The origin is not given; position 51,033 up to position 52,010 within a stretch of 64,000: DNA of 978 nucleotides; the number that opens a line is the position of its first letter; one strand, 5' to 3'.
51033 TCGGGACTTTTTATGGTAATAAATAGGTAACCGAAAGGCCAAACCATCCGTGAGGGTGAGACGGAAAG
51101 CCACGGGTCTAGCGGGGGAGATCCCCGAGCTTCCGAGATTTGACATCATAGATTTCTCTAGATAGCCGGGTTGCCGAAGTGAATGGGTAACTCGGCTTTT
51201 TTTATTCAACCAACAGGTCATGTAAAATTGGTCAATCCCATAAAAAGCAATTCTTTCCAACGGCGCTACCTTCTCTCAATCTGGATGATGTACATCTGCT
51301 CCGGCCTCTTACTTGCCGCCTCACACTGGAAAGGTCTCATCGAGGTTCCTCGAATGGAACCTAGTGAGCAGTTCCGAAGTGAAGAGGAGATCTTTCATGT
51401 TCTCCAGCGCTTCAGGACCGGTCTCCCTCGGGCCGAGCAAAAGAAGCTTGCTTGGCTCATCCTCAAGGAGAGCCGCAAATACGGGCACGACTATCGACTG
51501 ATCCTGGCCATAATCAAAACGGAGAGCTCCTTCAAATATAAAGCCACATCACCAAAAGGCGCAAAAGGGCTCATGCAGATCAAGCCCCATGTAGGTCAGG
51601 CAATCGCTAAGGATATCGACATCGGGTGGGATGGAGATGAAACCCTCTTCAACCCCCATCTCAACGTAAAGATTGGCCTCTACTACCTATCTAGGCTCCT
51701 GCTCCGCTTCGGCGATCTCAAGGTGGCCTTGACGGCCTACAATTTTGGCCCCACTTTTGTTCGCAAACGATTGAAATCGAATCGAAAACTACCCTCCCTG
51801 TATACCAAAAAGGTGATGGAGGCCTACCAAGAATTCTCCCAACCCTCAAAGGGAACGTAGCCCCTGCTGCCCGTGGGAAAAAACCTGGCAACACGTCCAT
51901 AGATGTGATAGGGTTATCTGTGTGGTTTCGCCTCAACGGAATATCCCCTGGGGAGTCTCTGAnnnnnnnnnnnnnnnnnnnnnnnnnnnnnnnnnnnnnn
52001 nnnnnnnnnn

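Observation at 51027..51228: GEMM-I (c-di-GMP-I)-like riboswitch with a mutually exclusive terminator controlling a lytic transglycosylase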

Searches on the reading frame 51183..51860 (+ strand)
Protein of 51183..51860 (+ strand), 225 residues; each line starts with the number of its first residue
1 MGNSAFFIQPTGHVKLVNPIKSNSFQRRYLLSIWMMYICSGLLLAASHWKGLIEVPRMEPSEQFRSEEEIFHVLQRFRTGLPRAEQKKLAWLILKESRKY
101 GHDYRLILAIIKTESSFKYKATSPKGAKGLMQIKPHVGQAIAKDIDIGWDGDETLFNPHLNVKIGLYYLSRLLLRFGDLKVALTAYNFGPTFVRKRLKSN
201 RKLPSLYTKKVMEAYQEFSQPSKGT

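Call 6: search_protein_families(library=pfam, proteins=[window:51183-51860:+])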
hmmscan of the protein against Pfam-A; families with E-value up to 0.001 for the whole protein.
window:51183-51860:+ (225 aa): 1 family
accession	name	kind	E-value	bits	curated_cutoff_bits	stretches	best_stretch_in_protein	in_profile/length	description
PF01464.25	SLT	-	1.2e-27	96.2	21.3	1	93-203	3-111/117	Transglycosylase SLT domain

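Call 7: find_homologous_proteins(query=window:51285-51857:+)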
Query window:51285-51857:+ (191 aa): 129 proteins with E <= 0.001 among 219 candidates; the best 120 are listed.
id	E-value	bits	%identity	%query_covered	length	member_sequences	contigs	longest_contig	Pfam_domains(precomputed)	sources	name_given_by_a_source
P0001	2.7e-106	371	100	88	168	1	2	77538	PF01464.26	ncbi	-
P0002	5.4e-106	370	86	100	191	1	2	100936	PF01464.26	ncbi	-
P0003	1.3e-105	369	87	100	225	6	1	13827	PF01464.26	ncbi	ncbi:MAG: lytic transglycosylase domain-containing protein [Thermodesulfobacteriota bacterium]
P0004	2.0e-103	362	83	100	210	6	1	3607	PF01464.26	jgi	jgi:soluble lytic murein transglycosylase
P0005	4.0e-103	361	83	100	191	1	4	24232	PF01464.26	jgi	jgi:soluble lytic murein transglycosylase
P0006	8.0e-103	360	83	100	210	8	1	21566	PF01464.26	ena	-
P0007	9.0e-101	353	82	100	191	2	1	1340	PF01464.26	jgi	-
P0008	2.6e-100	352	83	100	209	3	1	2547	PF01464.26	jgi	jgi:soluble lytic murein transglycosylase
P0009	6.7e-100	350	83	100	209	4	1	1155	PF01464.26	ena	-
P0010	5.4e-99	347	80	100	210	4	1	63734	PF01464.26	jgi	-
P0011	5.8e-98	344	80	100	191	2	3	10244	PF01464.26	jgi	jgi:soluble lytic murein transglycosylase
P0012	1.9e-96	339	79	100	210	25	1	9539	PF01464.26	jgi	-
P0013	3.4e-96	338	79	100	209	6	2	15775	PF01464.26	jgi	jgi:soluble lytic murein transglycosylase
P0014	6.3e-96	337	80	100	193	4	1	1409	PF01464.26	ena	-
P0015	6.9e-96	337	79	100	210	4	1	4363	PF01464.26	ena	-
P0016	7.0e-96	337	77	100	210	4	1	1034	PF01464.26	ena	-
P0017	2.1e-95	336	80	100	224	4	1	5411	PF01464.26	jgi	jgi:hypothetical protein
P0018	1.2e-94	333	76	100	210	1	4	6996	PF01464.26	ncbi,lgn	-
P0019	1.9e-94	332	79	100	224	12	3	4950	PF01464.26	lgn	-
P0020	3.5e-94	332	78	100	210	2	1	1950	PF01464.26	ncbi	-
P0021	1.1e-93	330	77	100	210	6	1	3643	PF01464.26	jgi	-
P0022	4.8e-93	328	75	100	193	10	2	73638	PF01464.26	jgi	jgi:soluble lytic murein transglycosylase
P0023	9.1e-93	327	77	100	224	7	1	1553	PF01464.26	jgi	jgi:hypothetical protein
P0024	3.1e-92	325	77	100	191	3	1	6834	PF01464.26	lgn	-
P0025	7.4e-92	324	76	100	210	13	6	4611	PF01464.26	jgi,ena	jgi:soluble lytic murein transglycosylase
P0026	8.6e-90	317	74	99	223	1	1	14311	PF01464.26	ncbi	-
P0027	8.9e-89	314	74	99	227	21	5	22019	PF01464.26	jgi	jgi:soluble lytic murein transglycosylase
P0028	3.8e-85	302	72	100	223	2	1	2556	PF01464.26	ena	-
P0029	6.8e-49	184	56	80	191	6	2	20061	PF01464.26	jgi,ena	jgi:soluble lytic murein transglycosylase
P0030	7.6e-49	184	50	94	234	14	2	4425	PF01464.26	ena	-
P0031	7.9e-49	184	56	80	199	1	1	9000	PF01464.26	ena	-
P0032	1.2e-48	183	53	80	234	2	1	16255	PF01464.26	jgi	-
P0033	2.5e-48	182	52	80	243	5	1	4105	PF01464.26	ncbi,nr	ncbi:MAG: hypothetical protein DRG50_08060 [Deltaproteobacteria bacterium]|nr:MAG: hypothetical prot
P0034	3.5e-48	182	50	92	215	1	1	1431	PF01464.26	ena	-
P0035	2.7e-47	179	54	82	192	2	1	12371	PF01464.26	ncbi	-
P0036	4.3e-47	178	54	80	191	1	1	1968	PF01464.26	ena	-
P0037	4.7e-47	178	48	92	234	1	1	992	PF01464.26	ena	-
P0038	1.3e-46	177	54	80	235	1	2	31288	PF01464.26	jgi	jgi:soluble lytic murein transglycosylase-like protein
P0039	2.2e-46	176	48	92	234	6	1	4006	PF01464.26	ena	-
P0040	3.0e-46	175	52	80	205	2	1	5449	PF01464.26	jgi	jgi:soluble lytic murein transglycosylase-like protein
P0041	3.8e-46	175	45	95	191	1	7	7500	PF01464.26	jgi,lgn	jgi:soluble lytic murein transglycosylase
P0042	4.6e-46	175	52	80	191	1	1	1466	PF01464.26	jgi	jgi:soluble lytic murein transglycosylase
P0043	6.3e-46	174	53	80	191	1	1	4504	PF01464.26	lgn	-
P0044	7.3e-46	174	45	95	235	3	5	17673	PF01464.26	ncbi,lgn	-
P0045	1.5e-45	173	53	80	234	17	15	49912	PF01464.26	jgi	jgi:hypothetical protein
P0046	1.7e-45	173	47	94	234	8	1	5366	PF01464.26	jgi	jgi:hypothetical protein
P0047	2.3e-45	172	45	95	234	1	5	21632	PF01464.26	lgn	-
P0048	2.6e-45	172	52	80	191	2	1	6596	PF01464.26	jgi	jgi:soluble lytic murein transglycosylase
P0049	2.8e-45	172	52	80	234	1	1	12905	PF01464.26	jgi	jgi:hypothetical protein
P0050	2.9e-45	172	53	80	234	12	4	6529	PF01464.26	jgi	jgi:hypothetical protein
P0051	3.5e-45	172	50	79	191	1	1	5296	PF01464.26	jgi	-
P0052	4.8e-45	171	52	80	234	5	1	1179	PF01464.26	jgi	-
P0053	5.1e-45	171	50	79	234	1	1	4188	PF01464.26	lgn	-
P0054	1.7e-44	170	50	82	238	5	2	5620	PF01464.26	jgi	jgi:hypothetical protein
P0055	1.8e-44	170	46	94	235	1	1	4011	PF01464.26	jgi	jgi:hypothetical protein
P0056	1.9e-44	169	52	80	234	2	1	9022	PF01464.26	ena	-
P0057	2.3e-44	169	52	80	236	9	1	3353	PF01464.26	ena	-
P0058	2.3e-44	169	51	80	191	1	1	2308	PF01464.26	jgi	jgi:soluble lytic murein transglycosylase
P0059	2.3e-44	169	47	94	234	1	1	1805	PF01464.26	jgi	jgi:soluble lytic murein transglycosylase-like protein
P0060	2.4e-44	169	47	94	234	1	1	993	PF01464.26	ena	-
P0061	3.5e-44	169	46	94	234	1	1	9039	PF01464.26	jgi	jgi:soluble lytic murein transglycosylase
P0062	3.7e-44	168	52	80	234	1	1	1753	PF01464.26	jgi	jgi:hypothetical protein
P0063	4.0e-44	168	51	80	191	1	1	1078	PF01464.26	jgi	jgi:soluble lytic murein transglycosylase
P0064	4.5e-44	168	51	80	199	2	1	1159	PF01464.26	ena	-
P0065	5.4e-44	168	51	80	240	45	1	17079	PF01464.26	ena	-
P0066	5.5e-44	168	50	80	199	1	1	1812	PF01464.26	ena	-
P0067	7.8e-44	167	47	93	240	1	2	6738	PF01464.26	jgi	jgi:soluble lytic murein transglycosylase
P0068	8.1e-44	167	51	80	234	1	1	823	PF01464.26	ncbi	-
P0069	8.1e-44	167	51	80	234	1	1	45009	PF01464.26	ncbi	-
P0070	8.2e-44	167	51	80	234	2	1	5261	PF01464.26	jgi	-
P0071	8.3e-44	167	51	80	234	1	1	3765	PF01464.26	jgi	-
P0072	8.3e-44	167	51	80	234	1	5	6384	PF01464.26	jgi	jgi:soluble lytic murein transglycosylase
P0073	8.7e-44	167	51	80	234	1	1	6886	PF01464.26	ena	-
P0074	8.7e-44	167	51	80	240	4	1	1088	PF01464.26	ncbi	-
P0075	8.9e-44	167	51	80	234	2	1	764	PF01464.26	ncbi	-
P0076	1.0e-43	167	48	92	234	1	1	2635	PF01464.26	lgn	-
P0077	1.1e-43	167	50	80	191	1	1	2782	PF01464.26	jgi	jgi:soluble lytic murein transglycosylase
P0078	1.2e-43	167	51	80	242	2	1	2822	PF01464.26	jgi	jgi:soluble lytic murein transglycosylase-like protein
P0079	1.2e-43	167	51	80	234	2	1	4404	PF01464.26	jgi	jgi:soluble lytic murein transglycosylase-like protein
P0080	2.1e-43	166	49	80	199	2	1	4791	PF01464.26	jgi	jgi:soluble lytic murein transglycosylase-like protein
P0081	2.3e-43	166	50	80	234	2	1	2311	PF01464.26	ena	-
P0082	2.7e-43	166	46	94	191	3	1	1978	PF01464.26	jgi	jgi:soluble lytic murein transglycosylase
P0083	3.1e-43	166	51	80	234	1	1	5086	PF01464.26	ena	-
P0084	3.4e-43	165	49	80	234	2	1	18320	PF01464.26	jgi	-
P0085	3.4e-43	165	49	80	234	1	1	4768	PF01464.26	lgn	-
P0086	6.4e-43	164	49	80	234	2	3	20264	PF01464.26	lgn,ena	-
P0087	7.8e-43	164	48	80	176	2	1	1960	PF01464.26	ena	-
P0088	8.8e-43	164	51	80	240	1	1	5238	PF01464.26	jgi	jgi:hypothetical protein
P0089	1.0e-42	164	45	93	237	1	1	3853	PF01464.26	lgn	-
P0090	1.1e-42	164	45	94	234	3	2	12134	PF01464.26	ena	-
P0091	1.1e-42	164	51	82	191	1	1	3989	PF01464.26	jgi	jgi:soluble lytic murein transglycosylase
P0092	1.1e-42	164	49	80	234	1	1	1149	PF01464.26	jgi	jgi:hypothetical protein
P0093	1.3e-42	163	51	78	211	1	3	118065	PF01464.26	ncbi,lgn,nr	ncbi:MAG: lytic transglycosylase domain-containing protein [Syntrophaceae bacterium]|nr:lytic transg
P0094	1.4e-42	163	45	93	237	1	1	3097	PF01464.26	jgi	-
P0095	1.7e-42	163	45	93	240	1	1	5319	PF01464.26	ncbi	-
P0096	2.2e-42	163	49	80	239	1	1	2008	PF01464.26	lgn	-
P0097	2.3e-42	163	48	79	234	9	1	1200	PF01464.26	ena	-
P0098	1.6e-41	160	50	79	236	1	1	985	PF01464.26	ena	-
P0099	1.9e-41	160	49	80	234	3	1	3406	PF01464.26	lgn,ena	-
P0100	2.2e-41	159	47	85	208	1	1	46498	PF01464.26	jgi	-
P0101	3.0e-41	159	50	82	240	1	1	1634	PF01464.26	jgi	jgi:hypothetical protein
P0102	3.0e-41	159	50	82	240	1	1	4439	PF01464.26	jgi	jgi:hypothetical protein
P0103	4.9e-41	158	48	84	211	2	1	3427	PF01464.26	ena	-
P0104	7.0e-41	158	46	85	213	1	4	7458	PF01464.26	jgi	jgi:soluble lytic murein transglycosylase-like protein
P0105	7.1e-41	158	46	85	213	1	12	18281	PF01464.26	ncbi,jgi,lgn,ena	ncbi:MAG: transglycosylase SLT domain-containing protein [Thermodesulfobacteriota bacterium]|jgi:sol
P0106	7.1e-41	158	46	85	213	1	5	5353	PF01464.26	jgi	jgi:soluble lytic murein transglycosylase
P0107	7.1e-41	158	46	85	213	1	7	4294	PF01464.26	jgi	jgi:soluble lytic murein transglycosylase-like protein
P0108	7.2e-41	158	45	92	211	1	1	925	PF01464.26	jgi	-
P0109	9.6e-41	157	46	92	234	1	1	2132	PF01464.26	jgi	jgi:soluble lytic murein transglycosylase-like protein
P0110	1.2e-40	157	47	84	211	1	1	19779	PF01464.26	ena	-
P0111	1.3e-40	157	46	85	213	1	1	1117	PF01464.26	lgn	-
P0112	1.4e-40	157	46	85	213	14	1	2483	PF01464.26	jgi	jgi:soluble lytic murein transglycosylase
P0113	1.8e-40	156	46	85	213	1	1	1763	PF01464.26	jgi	jgi:soluble lytic murein transglycosylase-like protein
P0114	2.5e-40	156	49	78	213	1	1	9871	PF01464.26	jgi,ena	-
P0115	2.5e-40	156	44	93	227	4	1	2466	PF01464.26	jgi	jgi:hypothetical protein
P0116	3.5e-40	156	46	85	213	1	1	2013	PF01464.26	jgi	jgi:soluble lytic murein transglycosylase-like protein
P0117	3.6e-40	155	46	85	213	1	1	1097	PF01464.26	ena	-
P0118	6.4e-40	155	45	85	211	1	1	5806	PF01464.26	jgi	jgi:soluble lytic murein transglycosylase-like protein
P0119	1.2e-39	154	43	93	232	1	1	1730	PF01464.26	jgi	jgi:hypothetical protein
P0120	1.7e-39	153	47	80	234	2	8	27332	PF01464.26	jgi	jgi:hypothetical protein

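Call 9: find_related_loci(query=A1, collection=genome_contigs, flank=3000)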
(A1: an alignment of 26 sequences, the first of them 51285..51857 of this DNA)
Query A1 (191 aa) in genome_contigs; peptide patterns used: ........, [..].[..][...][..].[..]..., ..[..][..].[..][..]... (x = any residue, [..] = any of these).
599 stretches matched a pattern (row limit reached: there are more); 581 encode a relative of the query (tblastn E <= 1e-3); the best 80 are kept; 80 distinct loci.
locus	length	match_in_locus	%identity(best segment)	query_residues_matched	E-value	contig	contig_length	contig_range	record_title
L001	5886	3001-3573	79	1-191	3e-102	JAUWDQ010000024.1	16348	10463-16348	MAG: Pseudomonadota bacterium isolate CSMAG_2168 CSMAG_2168_k141_250379_length_16348_cov_32.0000, whole genome shotgun s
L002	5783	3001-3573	82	1-191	2e-100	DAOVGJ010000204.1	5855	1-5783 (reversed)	MAG TPA_asm: Pseudomonadota bacterium isolate CSMAG_1132 CSMAG_1132_k141_2048333_length_5855_cov_9.6167, whole genome sh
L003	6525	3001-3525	45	5-185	3e-52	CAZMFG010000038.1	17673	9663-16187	MAG TPA_asm: uncultured Thermodesulfobacteriota bacterium isolate binchicken_co129_573 genome assembly, contig: NODE_939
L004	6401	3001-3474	47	34-191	2e-47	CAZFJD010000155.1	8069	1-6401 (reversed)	MAG TPA_asm: uncultured Syntrophaceae bacterium isolate binchicken_co325_68 genome assembly, contig: NODE_3909_length_80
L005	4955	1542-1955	52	33-170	3e-46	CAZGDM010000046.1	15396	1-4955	MAG TPA_asm: uncultured Thermodesulfobacteriota bacterium isolate SRP338002_co1_131 genome assembly, contig: NODE_3597_l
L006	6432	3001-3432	50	39-182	1e-45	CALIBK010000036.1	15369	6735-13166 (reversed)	MAG: uncultured bacterium isolate S1_Bin_MAXBIN__233_1 genome assembly, contig: c_000001751945, whole genome shotgun seq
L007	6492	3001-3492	45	21-182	3e-45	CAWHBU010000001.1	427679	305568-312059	MAG: uncultured delta proteobacterium isolate MFD03726.bin.2.155 genome assembly, contig: contig_10343, whole genome sho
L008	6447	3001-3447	45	34-182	2e-44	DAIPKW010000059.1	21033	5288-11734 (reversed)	MAG TPA_asm: Thermodesulfobacteriota bacterium isolate CTOTU21550 NODE_1417_length_21033_cov_82.492802, whole genome sho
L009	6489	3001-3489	45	22-182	1e-44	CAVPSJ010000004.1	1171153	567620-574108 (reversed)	MAG: uncultured delta proteobacterium isolate MFD10007.bin.2.36 genome assembly, contig: contig_21858, whole genome shot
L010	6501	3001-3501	43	16-182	4e-44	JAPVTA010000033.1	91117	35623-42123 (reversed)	MAG: Thermodesulfobacteriota bacterium isolate MW3_metabat.11 k97_74544, whole genome shotgun sequence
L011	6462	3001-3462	44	34-187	9e-44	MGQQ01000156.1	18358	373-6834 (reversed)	MAG: Deltaproteobacteria bacterium RBG_16_49_23 RBG_16_scaffold_8320, whole genome shotgun sequence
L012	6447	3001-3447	48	34-182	1e-43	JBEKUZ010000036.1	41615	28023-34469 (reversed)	MAG: Thermodesulfobacteriota bacterium isolate SPRUCE 593 SPRUCE_593_36, whole genome shotgun sequence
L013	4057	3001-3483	45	27-184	1e-40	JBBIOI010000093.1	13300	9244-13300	MAG: Deltaproteobacteria bacterium isolate TCS170221_bin_276 NODE_4085_length_13300_cov_3.53109, whole genome shotgun se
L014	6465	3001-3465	45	36-189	7e-40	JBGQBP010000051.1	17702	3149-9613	MAG: Candidatus Binatia bacterium isolate OBJ2_061818_110_61 k141_1441920_length_17702_cov_37.5894, whole genome shotgun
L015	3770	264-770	39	21-186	2e-35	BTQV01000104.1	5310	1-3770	MAG: Thermodesulfobacteriota bacterium BMS9Abin23 DNA, NODE_6704_length_5310, whole genome shotgun sequence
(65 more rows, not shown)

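Call 21: find_related_loci(query=window:51285-51857:+, collection=metagenome_contigs, flank=1500)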
Query window:51285-51857:+ (191 aa) in metagenome_contigs; peptide patterns used: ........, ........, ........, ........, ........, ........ (x = any residue, [..] = any of these).
143 stretches matched a pattern; 6 encode a relative of the query (tblastn E <= 1e-3); 6 distinct loci.
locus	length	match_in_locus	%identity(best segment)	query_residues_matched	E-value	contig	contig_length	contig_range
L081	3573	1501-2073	100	1-191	5e-131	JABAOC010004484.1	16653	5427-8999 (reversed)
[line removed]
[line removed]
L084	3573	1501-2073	86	1-191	1e-105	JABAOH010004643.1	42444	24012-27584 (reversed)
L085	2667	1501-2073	86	1-191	5e-107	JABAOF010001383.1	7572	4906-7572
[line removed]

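Call 22: find_encoding_contigs(protein=P0022, flank=1200, max_places=3)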
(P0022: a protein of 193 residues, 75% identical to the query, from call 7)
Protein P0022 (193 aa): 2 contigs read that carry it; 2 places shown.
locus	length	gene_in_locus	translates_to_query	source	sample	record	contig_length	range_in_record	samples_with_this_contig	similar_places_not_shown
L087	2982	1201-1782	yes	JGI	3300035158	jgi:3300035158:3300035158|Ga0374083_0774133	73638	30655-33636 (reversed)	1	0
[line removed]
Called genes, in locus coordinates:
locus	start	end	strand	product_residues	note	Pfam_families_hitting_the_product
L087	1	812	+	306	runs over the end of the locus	PF00586:AIRS, PF02769:AIRS_C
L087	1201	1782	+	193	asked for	PF01464:SLT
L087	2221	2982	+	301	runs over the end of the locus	PF04055:Radical_SAM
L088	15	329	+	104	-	-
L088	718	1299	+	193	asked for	PF01464:SLT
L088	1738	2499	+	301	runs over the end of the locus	PF04055:Radical_SAM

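Call 23: find_encoding_contigs(protein=P0027, flank=1200, max_places=3)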
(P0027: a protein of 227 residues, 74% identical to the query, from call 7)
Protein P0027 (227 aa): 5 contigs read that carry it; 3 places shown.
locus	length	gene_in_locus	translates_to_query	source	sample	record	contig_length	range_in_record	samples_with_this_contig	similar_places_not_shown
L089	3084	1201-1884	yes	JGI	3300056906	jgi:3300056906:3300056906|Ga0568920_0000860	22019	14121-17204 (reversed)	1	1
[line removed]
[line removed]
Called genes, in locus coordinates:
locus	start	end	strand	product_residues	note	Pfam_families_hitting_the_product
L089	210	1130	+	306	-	PF00586:AIRS, PF02769:AIRS_C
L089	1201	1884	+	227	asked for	PF01464:SLT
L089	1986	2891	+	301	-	PF04055:Radical_SAM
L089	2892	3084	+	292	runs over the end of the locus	-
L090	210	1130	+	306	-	PF00586:AIRS, PF02769:AIRS_C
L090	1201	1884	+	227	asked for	PF01464:SLT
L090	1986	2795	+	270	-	?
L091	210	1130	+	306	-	PF00586:AIRS, PF02769:AIRS_C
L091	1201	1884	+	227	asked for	PF01464:SLT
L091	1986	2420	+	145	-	?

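Call 24: find_encoding_contigs(protein=P0026, flank=1200, max_places=3)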
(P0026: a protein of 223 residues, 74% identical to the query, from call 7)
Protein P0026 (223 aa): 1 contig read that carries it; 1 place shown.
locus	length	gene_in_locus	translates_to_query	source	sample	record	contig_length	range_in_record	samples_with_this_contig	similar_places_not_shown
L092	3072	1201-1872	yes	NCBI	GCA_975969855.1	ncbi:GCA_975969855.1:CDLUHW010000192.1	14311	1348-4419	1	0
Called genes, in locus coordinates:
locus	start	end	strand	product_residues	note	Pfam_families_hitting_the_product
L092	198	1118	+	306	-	PF00586:AIRS, PF02769:AIRS_C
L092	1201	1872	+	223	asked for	PF01464:SLT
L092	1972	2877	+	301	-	PF04055:Radical_SAM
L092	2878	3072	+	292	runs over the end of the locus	-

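Call 25: find_encoding_contigs(protein=P0010, flank=1200, max_places=3)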
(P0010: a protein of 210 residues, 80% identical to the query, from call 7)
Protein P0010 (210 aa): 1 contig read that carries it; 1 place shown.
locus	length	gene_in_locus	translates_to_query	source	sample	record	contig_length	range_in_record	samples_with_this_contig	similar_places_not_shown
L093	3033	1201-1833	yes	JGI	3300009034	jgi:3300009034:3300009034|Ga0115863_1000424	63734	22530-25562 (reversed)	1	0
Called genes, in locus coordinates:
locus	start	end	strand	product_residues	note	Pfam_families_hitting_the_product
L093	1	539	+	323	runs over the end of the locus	PF00586:AIRS, PF02769:AIRS_C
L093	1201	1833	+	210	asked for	PF01464:SLT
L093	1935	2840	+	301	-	PF04055:Radical_SAM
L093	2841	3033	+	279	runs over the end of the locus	-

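Call 26: find_encoding_contigs(protein=P0013, flank=1200, max_places=3)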
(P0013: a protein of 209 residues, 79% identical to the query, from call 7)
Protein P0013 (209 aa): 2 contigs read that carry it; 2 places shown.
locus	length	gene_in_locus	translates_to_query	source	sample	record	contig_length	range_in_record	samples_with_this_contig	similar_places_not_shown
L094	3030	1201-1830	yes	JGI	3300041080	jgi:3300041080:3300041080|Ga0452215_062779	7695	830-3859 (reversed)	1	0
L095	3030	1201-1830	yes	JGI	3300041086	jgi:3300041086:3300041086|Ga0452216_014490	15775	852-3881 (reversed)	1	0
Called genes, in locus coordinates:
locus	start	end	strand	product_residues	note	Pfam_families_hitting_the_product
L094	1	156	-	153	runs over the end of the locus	-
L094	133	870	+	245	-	PF02769:AIRS_C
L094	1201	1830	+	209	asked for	PF01464:SLT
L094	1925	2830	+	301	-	PF04055:Radical_SAM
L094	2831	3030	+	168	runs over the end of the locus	-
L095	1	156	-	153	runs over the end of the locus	-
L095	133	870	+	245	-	PF02769:AIRS_C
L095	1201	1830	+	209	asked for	PF01464:SLT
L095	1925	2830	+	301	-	PF04055:Radical_SAM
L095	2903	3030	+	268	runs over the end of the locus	-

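Call 27: find_encoding_contigs(protein=P0018, flank=1200, max_places=3)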
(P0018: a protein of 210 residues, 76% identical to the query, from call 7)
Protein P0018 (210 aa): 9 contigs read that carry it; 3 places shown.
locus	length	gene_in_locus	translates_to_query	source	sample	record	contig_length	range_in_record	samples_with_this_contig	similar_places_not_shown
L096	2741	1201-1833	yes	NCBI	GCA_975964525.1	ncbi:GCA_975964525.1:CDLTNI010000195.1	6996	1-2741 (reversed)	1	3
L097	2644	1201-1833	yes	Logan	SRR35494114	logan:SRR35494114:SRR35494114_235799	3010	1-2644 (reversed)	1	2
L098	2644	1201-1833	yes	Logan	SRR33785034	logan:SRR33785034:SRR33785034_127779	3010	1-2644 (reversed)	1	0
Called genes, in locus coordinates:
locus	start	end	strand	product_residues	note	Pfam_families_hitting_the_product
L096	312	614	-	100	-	-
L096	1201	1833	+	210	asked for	PF01464:SLT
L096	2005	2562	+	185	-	PF01035:DNA_binding_1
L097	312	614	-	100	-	-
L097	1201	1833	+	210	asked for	PF01464:SLT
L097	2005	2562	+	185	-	PF01035:DNA_binding_1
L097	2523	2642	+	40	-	?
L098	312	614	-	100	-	-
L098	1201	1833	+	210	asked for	PF01464:SLT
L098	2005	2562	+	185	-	PF01035:DNA_binding_1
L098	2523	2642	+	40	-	?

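Call 28: find_encoding_contigs(protein=P0012, flank=1200, max_places=3)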
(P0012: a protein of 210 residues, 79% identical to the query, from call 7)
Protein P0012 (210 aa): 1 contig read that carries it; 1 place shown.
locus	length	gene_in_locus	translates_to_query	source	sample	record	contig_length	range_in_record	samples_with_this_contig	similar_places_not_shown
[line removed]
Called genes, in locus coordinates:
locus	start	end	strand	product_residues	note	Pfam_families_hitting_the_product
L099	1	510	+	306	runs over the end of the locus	PF00586:AIRS, PF02769:AIRS_C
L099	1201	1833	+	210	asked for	PF01464:SLT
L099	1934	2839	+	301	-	PF04055:Radical_SAM (weak)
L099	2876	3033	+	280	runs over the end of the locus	-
